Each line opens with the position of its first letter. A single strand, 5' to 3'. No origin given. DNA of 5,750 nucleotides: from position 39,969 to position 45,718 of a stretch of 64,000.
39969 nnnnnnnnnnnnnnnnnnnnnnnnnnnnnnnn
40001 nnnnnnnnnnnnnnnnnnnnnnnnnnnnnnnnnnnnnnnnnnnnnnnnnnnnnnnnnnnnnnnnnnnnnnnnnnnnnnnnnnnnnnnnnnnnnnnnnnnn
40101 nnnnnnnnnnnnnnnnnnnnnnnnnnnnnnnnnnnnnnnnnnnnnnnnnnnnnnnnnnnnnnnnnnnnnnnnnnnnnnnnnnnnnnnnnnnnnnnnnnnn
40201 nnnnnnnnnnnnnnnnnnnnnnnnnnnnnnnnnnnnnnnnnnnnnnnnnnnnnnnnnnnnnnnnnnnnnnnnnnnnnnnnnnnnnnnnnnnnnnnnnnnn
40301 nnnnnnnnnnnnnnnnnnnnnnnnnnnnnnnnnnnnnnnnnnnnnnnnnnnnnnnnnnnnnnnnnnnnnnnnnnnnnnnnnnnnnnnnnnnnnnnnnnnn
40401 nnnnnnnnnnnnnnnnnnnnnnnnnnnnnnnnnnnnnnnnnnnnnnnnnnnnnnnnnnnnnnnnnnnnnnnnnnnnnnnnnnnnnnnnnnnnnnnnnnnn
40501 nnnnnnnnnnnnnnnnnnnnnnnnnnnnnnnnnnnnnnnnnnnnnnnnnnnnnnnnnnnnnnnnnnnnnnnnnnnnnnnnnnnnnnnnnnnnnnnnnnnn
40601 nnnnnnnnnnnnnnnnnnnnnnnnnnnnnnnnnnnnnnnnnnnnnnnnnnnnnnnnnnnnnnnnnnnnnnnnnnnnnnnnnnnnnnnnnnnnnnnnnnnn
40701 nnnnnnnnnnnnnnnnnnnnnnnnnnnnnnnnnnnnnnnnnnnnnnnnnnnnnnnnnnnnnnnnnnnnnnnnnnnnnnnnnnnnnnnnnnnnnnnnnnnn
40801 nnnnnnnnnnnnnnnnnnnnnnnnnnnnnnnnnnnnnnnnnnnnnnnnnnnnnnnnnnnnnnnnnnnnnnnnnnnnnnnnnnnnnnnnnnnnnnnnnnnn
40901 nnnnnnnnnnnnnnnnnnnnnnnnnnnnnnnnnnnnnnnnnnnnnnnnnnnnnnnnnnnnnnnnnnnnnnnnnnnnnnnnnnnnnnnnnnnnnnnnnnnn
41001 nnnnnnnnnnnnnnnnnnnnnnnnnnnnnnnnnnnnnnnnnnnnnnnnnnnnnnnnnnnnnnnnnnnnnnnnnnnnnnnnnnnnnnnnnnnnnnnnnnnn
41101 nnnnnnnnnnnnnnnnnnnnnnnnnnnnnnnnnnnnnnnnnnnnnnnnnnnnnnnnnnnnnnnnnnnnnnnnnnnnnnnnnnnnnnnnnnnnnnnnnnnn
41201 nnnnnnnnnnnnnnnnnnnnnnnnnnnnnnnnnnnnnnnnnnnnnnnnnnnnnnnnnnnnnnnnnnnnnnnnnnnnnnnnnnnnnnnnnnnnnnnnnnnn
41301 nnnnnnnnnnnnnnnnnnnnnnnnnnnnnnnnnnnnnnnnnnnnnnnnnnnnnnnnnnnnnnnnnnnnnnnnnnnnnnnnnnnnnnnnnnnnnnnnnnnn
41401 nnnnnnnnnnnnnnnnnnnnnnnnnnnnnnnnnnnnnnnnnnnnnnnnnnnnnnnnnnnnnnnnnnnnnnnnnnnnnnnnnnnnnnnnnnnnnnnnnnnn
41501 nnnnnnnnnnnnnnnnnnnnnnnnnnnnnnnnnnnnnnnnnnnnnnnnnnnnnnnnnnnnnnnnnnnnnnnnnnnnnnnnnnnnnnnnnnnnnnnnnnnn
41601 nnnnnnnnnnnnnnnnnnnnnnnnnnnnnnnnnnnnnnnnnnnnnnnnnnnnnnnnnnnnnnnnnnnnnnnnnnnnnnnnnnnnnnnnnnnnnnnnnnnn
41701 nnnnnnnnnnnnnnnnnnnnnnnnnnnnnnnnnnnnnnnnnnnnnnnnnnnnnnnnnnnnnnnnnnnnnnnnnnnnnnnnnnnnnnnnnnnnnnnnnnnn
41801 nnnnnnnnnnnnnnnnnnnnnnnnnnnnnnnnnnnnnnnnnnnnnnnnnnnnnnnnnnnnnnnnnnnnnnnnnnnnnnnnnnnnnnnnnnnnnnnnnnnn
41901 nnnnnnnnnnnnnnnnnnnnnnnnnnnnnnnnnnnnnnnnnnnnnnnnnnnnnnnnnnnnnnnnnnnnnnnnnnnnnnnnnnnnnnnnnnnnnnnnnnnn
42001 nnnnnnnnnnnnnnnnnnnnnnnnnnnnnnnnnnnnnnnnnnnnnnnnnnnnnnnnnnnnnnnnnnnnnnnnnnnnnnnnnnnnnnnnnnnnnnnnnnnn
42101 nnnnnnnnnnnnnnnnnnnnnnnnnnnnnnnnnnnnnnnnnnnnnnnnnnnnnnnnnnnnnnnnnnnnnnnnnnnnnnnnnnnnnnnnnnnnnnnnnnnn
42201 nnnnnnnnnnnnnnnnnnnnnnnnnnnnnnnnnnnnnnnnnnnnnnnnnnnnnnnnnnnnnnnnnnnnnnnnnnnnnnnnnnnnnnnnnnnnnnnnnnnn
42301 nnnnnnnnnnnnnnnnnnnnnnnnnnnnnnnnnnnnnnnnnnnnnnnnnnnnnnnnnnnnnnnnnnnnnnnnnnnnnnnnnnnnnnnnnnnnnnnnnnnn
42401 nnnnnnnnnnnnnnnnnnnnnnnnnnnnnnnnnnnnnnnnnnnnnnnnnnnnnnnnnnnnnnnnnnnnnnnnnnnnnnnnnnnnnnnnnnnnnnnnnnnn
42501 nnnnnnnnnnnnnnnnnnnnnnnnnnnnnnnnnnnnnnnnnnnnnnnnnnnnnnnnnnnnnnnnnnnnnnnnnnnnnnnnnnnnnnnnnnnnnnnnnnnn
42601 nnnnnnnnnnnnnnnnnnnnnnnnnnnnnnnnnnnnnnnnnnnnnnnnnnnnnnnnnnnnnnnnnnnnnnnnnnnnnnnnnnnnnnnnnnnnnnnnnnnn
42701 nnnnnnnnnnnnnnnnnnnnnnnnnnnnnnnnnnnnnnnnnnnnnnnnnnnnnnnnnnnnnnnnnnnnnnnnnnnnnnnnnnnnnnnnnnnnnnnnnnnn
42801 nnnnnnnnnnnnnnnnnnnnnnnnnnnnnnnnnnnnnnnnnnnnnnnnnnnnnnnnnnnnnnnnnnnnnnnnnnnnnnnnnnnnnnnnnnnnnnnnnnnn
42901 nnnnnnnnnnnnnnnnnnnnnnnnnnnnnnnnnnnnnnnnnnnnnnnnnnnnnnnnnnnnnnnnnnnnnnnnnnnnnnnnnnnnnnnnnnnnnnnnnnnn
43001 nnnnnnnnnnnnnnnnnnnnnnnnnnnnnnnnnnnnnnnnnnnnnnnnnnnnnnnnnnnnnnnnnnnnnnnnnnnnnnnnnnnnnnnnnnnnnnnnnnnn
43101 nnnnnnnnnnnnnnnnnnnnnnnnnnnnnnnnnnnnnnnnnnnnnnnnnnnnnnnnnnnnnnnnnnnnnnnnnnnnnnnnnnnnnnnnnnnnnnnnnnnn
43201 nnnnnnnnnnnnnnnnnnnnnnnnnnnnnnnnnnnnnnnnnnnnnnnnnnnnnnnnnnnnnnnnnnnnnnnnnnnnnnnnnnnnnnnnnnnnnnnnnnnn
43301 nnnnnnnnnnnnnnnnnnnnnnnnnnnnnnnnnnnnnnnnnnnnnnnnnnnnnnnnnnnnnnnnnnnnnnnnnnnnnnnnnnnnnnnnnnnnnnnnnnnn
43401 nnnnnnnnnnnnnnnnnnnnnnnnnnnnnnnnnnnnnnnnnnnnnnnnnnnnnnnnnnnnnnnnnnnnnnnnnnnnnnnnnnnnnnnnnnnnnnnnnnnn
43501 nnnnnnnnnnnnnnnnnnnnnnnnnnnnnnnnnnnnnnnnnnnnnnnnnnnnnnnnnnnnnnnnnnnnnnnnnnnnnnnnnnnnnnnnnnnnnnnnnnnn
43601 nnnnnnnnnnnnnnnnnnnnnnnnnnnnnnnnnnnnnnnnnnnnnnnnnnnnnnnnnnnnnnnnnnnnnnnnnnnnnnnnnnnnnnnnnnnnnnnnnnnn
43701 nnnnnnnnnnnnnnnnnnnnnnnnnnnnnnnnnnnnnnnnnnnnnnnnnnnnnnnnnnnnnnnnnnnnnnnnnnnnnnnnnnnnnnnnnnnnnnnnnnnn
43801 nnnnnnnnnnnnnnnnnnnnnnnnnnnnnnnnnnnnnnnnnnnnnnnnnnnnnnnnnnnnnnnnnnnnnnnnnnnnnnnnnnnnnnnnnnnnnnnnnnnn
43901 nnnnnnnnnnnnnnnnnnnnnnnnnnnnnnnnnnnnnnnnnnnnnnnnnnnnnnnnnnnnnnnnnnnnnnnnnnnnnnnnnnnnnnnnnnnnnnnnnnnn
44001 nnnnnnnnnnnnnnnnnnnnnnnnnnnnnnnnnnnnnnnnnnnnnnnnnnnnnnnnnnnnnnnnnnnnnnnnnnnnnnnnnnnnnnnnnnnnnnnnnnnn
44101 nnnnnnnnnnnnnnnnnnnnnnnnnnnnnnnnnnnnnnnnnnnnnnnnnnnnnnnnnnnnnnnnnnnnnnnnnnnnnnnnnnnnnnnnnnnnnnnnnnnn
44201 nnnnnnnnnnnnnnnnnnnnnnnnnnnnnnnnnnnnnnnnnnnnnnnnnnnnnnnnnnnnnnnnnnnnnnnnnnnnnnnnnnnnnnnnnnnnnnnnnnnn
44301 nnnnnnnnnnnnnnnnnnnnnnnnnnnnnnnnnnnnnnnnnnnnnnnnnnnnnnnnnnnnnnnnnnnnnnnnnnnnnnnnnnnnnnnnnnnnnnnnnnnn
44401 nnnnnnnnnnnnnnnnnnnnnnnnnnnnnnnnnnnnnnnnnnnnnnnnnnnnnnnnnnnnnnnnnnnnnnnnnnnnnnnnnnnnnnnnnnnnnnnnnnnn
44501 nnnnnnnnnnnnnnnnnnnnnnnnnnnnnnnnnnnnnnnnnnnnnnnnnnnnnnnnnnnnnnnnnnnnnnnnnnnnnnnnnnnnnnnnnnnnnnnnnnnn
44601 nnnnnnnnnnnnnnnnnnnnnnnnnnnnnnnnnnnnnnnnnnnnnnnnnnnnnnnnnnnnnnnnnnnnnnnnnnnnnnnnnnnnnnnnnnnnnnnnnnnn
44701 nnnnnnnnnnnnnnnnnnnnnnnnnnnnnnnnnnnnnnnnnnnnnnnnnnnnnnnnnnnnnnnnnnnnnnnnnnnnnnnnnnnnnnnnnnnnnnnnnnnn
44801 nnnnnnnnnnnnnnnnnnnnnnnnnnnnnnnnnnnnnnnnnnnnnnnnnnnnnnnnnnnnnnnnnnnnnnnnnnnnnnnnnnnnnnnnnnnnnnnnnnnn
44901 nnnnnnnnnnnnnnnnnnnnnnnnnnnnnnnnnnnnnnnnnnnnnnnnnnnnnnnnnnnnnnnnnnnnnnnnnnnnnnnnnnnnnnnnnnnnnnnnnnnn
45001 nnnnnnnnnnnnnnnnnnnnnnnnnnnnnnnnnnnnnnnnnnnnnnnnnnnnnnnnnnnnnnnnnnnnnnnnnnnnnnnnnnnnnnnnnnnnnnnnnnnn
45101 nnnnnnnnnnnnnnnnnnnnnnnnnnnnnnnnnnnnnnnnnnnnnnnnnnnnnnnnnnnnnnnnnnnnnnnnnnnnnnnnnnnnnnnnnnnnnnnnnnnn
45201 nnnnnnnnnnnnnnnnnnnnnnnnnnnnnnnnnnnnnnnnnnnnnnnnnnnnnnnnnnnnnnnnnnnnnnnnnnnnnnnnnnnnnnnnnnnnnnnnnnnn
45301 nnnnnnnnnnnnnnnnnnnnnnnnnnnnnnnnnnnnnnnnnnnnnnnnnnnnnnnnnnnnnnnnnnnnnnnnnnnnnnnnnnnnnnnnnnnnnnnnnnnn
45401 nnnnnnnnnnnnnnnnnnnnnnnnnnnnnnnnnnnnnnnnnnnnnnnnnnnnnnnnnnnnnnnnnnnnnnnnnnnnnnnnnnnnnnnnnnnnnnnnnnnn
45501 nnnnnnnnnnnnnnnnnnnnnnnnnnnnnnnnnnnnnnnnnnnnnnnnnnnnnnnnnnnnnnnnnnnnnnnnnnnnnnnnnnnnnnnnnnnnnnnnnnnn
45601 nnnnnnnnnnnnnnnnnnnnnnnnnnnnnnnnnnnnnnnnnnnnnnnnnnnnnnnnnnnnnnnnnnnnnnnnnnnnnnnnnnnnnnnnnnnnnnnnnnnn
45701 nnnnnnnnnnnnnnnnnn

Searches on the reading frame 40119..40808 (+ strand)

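Call 21: search_protein_families(library=pfam, proteins=[window:40119-40808:+], max_evalue=0.001)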
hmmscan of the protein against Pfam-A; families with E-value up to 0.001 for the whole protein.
window:40119-40808:+ (229 aa): 1 family
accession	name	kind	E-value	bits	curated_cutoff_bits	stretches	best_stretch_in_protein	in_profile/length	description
PF01427.22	Peptidase_M15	-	1.4e-21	77.6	27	1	74-210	58-188/199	D-ala-D-ala dipeptidase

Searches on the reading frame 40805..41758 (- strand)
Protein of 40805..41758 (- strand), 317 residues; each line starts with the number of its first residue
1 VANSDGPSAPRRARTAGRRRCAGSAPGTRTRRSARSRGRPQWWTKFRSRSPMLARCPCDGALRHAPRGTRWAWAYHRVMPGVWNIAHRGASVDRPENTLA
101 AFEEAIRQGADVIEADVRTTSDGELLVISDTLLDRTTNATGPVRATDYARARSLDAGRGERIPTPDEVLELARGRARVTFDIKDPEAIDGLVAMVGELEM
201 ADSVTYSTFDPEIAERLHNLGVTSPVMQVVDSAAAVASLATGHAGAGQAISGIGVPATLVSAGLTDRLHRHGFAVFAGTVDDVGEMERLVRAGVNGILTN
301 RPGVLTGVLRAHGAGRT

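Call 21: search_protein_families(library=pfam, proteins=[window:40805-41758:-], max_evalue=0.001)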
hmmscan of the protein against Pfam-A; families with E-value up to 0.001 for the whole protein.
window:40805-41758:- (317 aa): 1 family
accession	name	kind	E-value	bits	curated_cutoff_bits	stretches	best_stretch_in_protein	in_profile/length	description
PF03009.23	GDPD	-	7.8e-36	124.8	23.6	1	87-303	1-243/244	Glycerophosphoryl diester phosphodiesterase family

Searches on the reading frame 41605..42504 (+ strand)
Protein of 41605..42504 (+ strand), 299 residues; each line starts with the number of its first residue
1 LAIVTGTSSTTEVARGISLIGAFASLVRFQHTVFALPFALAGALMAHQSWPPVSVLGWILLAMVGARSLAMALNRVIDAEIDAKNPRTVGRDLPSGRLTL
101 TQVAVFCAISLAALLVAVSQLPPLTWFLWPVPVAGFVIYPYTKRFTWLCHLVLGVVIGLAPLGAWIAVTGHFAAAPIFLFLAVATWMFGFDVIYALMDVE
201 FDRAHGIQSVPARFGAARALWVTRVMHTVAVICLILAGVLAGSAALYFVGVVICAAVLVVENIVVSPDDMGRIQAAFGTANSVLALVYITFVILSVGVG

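Call 21: search_protein_families(library=pfam, proteins=[window:41605-42504:+], max_evalue=0.001)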
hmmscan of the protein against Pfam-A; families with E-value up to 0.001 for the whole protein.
window:41605-42504:+ (299 aa): 1 family
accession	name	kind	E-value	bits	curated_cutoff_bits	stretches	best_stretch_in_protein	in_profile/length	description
PF01040.23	UbiA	-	2.3e-54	184.7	34.2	1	35-278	1-245/250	UbiA prenyltransferase family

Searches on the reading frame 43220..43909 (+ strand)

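Call 21: search_protein_families(library=pfam, proteins=[window:43220-43909:+], max_evalue=0.001)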
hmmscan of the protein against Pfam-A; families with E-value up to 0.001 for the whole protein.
window:43220-43909:+ (229 aa): 3 families
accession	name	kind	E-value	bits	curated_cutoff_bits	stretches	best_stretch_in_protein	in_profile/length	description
PF03379.19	CcmB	-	4.9e-24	85.4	24.9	1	10-222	2-209/215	CcmB protein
PF01061.29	ABC2_membrane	-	1.3e-05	25.2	26.9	1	7-177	1-174/211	ABC-2 type transporter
PF12698.13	ABC2_membrane_3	-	4.7e-05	23.1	31.6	1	51-182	159-289/347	ABC-2 family transporter protein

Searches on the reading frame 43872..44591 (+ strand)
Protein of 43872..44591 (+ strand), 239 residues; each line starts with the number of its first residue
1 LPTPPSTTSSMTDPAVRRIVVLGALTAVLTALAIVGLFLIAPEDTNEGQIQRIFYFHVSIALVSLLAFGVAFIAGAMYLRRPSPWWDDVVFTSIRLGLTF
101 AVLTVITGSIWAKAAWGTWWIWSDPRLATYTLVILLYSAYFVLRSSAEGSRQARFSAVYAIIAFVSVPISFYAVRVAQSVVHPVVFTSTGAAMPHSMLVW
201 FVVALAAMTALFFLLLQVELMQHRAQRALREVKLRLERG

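Call 22: search_protein_families(library=pfam, proteins=[window:43872-44591:+], max_evalue=0.001)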
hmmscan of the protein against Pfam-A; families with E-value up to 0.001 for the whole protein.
window:43872-44591:+ (239 aa): 1 family
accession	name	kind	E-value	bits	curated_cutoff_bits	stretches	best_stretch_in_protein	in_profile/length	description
PF01578.25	Cytochrom_C_asm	-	7.8e-28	98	29.9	1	18-182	36-212/212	Cytochrome C assembly protein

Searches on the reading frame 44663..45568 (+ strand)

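Call 22: search_protein_families(library=pfam, proteins=[window:44663-45568:+], max_evalue=0.001)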
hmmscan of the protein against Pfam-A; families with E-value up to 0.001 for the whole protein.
window:44663-45568:+ (301 aa): 3 families
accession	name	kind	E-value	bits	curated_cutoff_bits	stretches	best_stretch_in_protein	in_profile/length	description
PF13241.12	NAD_binding_7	-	2.8e-28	99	22.1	1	92-202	1-104/104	Putative NAD(P)-binding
PF14824.11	Sirohm_synth_M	-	5.8e-09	35.7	25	1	206-232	1-27/28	Sirohaem biosynthesis protein central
PF10414.14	CysG_dimeriser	-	3.8e-06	27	23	1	238-290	2-53/58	Sirohaem synthase dimerisation region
